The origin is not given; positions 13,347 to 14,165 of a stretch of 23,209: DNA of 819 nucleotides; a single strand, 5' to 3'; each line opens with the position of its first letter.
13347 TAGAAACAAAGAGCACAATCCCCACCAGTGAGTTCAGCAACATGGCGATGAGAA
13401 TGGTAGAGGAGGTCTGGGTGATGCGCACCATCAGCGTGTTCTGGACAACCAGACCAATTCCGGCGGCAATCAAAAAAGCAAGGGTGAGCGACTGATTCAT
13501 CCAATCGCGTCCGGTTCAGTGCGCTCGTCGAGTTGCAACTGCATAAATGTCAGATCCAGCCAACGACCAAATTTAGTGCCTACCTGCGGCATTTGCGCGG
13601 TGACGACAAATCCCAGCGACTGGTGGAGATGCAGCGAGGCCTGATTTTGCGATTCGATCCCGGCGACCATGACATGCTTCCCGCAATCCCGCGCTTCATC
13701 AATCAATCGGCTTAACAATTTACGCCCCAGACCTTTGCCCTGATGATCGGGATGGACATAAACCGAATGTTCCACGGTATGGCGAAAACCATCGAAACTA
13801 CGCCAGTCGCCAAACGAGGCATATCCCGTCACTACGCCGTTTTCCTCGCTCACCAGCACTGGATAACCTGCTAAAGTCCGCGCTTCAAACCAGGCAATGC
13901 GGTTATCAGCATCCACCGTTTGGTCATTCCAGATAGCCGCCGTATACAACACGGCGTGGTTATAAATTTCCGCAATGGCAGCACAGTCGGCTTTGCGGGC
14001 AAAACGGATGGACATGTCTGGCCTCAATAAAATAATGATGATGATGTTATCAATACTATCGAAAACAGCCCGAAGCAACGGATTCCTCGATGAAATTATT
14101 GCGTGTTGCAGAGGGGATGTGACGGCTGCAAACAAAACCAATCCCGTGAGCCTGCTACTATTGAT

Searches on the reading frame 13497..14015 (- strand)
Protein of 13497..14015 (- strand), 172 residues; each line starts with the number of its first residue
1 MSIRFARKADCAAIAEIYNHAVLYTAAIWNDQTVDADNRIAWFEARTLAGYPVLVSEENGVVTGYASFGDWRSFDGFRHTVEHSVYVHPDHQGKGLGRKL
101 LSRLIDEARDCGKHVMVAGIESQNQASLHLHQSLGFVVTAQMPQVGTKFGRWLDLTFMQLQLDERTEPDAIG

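Call 10: find_related_loci(query=window:13497-14015:-, collection=genome_contigs, flank=2500)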
Query window:13497-14015:- (172 aa) in genome_contigs; peptide patterns used: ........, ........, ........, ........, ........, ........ (x = any residue, [..] = any of these).
600 stretches matched a pattern (row limit reached: there are more); 586 encode a relative of the query (tblastn E <= 1e-3); the best 80 are kept; 80 distinct loci.
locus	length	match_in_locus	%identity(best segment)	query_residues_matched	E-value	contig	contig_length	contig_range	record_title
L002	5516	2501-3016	97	1-172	3e-115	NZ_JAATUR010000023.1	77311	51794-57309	Escherichia coli strain SCPM-O-B-8794 23length=77311, whole genome shotgun sequence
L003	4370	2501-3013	95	1-171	5e-113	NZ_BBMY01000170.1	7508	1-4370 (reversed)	Escherichia albertii NBRC 107761 = DSM 17582 strain NBRC 107761, whole genome shotgun sequence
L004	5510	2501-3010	89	1-170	7e-105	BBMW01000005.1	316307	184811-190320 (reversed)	Citrobacter werkmanii NBRC 105721 DNA, contig: CIWKM05, whole genome shotgun sequence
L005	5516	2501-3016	88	1-172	1e-104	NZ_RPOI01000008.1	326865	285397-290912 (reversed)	Citrobacter youngae strain CCUG 30791 citrobacter_youngae_CCUG30791T_0000008, whole genome shotgun sequence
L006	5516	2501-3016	87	1-172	1e-104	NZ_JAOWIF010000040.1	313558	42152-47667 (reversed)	Citrobacter sp. Cu233 233, whole genome shotgun sequence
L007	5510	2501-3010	89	1-170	4e-104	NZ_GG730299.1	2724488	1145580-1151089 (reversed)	Citrobacter youngae ATCC 29220 Scfld0, whole genome shotgun sequence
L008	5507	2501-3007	89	1-169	3e-104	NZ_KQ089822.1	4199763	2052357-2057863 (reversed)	Citrobacter sp. MGH106 aetzL-supercont1.1, whole genome shotgun sequence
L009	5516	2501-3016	88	1-172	2e-104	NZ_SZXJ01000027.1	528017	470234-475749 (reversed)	Citrobacter sp. wls619 contig15, whole genome shotgun sequence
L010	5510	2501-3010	88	1-170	2e-103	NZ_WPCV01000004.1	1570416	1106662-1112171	Citrobacter sp. On2M On2M_4, whole genome shotgun sequence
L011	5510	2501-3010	87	1-170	1e-102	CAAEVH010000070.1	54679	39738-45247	MAG TPA_asm: uncultured Raoultella sp., isolate HGM20637, WGS project CAAEVH010000000 data, contig: ERS608581_38_k95_928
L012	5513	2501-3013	85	1-171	1e-101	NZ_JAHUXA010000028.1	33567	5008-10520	Enterobacter sp. ENT03 NODE_28_length_33567_cov_52.223325, whole genome shotgun sequence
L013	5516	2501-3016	87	1-172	3e-101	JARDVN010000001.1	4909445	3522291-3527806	Citrobacter amalonaticus strain AUH_CA_2023_1 contig_2, whole genome shotgun sequence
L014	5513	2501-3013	84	1-171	3e-100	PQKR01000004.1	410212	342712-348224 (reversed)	Escherichia sp. ESNIH1 NODE_4, whole genome shotgun sequence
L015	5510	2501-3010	85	1-170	3e-100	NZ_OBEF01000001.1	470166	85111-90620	Enterobacter sp. CC120223-11, whole genome shotgun sequence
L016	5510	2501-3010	85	1-170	4e-100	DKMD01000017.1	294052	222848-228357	MAG TPA_asm: Pluralibacter sp. UBA7423 UBA7423_contig_51, whole genome shotgun sequence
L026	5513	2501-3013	82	1-171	1e-98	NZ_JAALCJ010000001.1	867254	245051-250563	Enterobacter cloacae strain M-7 NODE_1_length_867254_cov_84.2854, whole genome shotgun sequence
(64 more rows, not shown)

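Call 27: search_protein_families(proteins=[L004:1888-2463:-, L026:1778-2353:-], library=ncbifam, max_evalue=0.001)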
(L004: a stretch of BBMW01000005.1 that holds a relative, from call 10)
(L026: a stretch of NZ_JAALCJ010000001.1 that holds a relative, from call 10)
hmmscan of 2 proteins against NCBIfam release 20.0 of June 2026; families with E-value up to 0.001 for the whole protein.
L004:1888-2463:- (191 aa): 12 families
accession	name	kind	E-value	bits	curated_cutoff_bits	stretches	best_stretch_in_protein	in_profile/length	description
NF006015.0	PRK08154.1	subfamily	4.3e-10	39.2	204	1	5-82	24-101/314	anaerobic benzoate catabolism transcriptional regulator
NF041951.1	phage_RstR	subfamily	2e-09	37.7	80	1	12-78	3-69/108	RstR family transcriptional repressor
TIGR00270.2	TIGR00270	equivalog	4.3e-09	36.4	110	1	7-77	71-141/159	multiprotein bridging factor aMBF1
TIGR03070.1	couple_hipB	subfamily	7.4e-09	35.4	71.65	1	11-66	2-57/58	type II toxin-antitoxin system Y4mF family antitoxin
NF046032.1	TransRegSlrRBacil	equivalog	2.1e-07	31.1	250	1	12-71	2-62/149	HTH-type transcriptional regulator SlrR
NF003162.0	PRK04140.1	equivalog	1.5e-06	27.5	263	1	13-67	128-182/317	transcriptional regulator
NF007408.0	PRK09943.1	equivalog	1.8e-06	27.7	211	1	11-78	7-74/185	HTH-type transcriptional regulator PuuR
NF041677.1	trans_regClgR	equivalog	9.6e-06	25.7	170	1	10-75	7-72/113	transcriptional regulator ClgR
NF007257.0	PRK09706.1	subfamily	4.4e-05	23.3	101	1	9-74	3-68/135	transcriptional repressor DicA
NF047948.1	male_kill_WMK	equivalog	0.00011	21.8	300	1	7-76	158-227/300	WO male-killing family protein Wmk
NF010465.0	PRK13890.1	equivalog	0.00029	20.9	96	1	21-88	15-82/121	conjugal transfer protein TrbA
NF038139.1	Reg_Aceta_RamB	equivalog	0.00055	18.7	700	1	12-70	3-61/465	acetate metabolism transcriptional regulator RamB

L026:1778-2353:- (191 aa): 11 families
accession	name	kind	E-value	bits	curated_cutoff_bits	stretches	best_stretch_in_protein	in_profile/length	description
NF041951.1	phage_RstR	subfamily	1e-09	38.6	80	1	12-78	3-69/108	RstR family transcriptional repressor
NF006015.0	PRK08154.1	subfamily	2.8e-09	36.6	204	1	5-82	24-101/314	anaerobic benzoate catabolism transcriptional regulator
TIGR00270.2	TIGR00270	equivalog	4.1e-09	36.4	110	1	12-77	76-141/159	multiprotein bridging factor aMBF1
TIGR03070.1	couple_hipB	subfamily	5.7e-08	32.6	71.65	1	11-66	2-57/58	type II toxin-antitoxin system Y4mF family antitoxin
NF007408.0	PRK09943.1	equivalog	4e-07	29.8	211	1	12-78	8-74/185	HTH-type transcriptional regulator PuuR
NF046032.1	TransRegSlrRBacil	equivalog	1.7e-06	28.2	250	1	15-72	5-63/149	HTH-type transcriptional regulator SlrR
NF041677.1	trans_regClgR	equivalog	1.8e-06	28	170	1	4-75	1-72/113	transcriptional regulator ClgR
NF003162.0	PRK04140.1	equivalog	3.5e-06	26.3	263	1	15-71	130-186/317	transcriptional regulator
NF007257.0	PRK09706.1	subfamily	0.00017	21.4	101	1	9-71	3-65/135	transcriptional repressor DicA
NF010465.0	PRK13890.1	equivalog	0.00059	19.9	96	1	21-89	15-83/121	conjugal transfer protein TrbA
NF047948.1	male_kill_WMK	equivalog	0.00074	19.1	300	1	10-78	4-72/300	WO male-killing family protein Wmk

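Call 29: profile_search(protein=L004:1888-2463:-)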
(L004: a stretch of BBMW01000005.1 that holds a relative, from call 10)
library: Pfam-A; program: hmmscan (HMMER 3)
A. the first sequence (191 residues): domains with independent E <= 10: 10; with E <= 0.001: 6
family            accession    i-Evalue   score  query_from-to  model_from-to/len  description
HTH_3             PF01381.28    2.1e-15    56.9      16-68          1-53/55  Helix-turn-helix
HTH_31            PF13560.12    2.4e-11    44.2      12-64          2-55/64  Helix-turn-helix domain
HTH_19            PF12844.13    1.1e-07    32.1      13-74          1-62/64  Helix-turn-helix domain
HTH_25            PF13413.12    0.00017    21.7      17-49          3-35/62  Helix-turn-helix domain
Cupin_2           PF07883.17    0.00017    21.7     133-184        19-69/70  Cupin domain
HTH_26            PF13443.12    0.00077    20.1      21-68          7-55/63  Cro/C1-type HTH DNA-binding domain
HTH_IclR          PF09339.16     0.0097    16.1      18-42         12-36/52  IclR helix-turn-helix domain
HTH_11            PF08279.18      0.018    15.3      19-43         11-34/55  HTH domain
Sigma70_r4        PF04545.22       0.05    13.6      23-46         19-42/50  Sigma-70, region 4
TetR_N            PF00440.29       0.57    10.4      26-42         18-34/47  Bacterial regulatory proteins, tetR family

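Call 51: search_solved_structures(query=L004:1888-2463:-, max_evalue=0.001)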
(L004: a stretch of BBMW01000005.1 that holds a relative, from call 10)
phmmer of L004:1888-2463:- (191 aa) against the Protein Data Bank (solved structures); distinct sequences matched with E-value up to 0.001: 18.
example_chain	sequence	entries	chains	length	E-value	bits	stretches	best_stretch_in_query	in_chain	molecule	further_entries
1y9q_A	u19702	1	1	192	9.1e-08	35.3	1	9-72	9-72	transcriptional regulator, HTH_3 family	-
3qq6_A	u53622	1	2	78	1e-07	35.1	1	10-72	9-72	HTH-type transcriptional regulator sinR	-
5tn0_A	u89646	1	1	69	1.8e-07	34.3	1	12-72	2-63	HTH-type transcriptional regulator SinR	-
1b0n_A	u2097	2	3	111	4.3e-07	33.1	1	12-73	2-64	PROTEIN (SINR PROTEIN) | HTH-TYPE TRANSCRIPTIONAL REGULATOR SINR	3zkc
6jq1_A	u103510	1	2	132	8e-06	28.9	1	11-75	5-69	Transcriptional regulator, XRE family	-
8tac_A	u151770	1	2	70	2e-05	27.6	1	9-66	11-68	DBP48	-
7t5u_A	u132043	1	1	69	2.2e-05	27.5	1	10-70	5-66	Helix-turn-helix domain-containing protein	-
3f51_A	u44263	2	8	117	5.8e-05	26.1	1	7-74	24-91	Clp gene regulator (ClgR)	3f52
6rnz_A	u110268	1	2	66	0.00013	25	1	12-71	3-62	HTH-type transcriptional regulator DdrOC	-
9sf2_A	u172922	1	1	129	0.00017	24.6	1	11-70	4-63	Transcriptional regulator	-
3i7d_A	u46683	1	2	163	0.00025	24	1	108-185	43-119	sugar phosphate isomerase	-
6rnx_A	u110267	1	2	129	0.00033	23.6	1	12-75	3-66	HTH-type transcriptional regulator DdrOC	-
6rmq_A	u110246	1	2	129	0.00035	23.6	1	12-75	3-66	HTH-type transcriptional regulator DdrOC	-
2wiu_B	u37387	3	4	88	0.00038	23.4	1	13-74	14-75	HTH-TYPE TRANSCRIPTIONAL REGULATOR HIPB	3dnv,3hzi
3vk0_A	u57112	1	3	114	0.00049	23.1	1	11-75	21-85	Transcriptional regulator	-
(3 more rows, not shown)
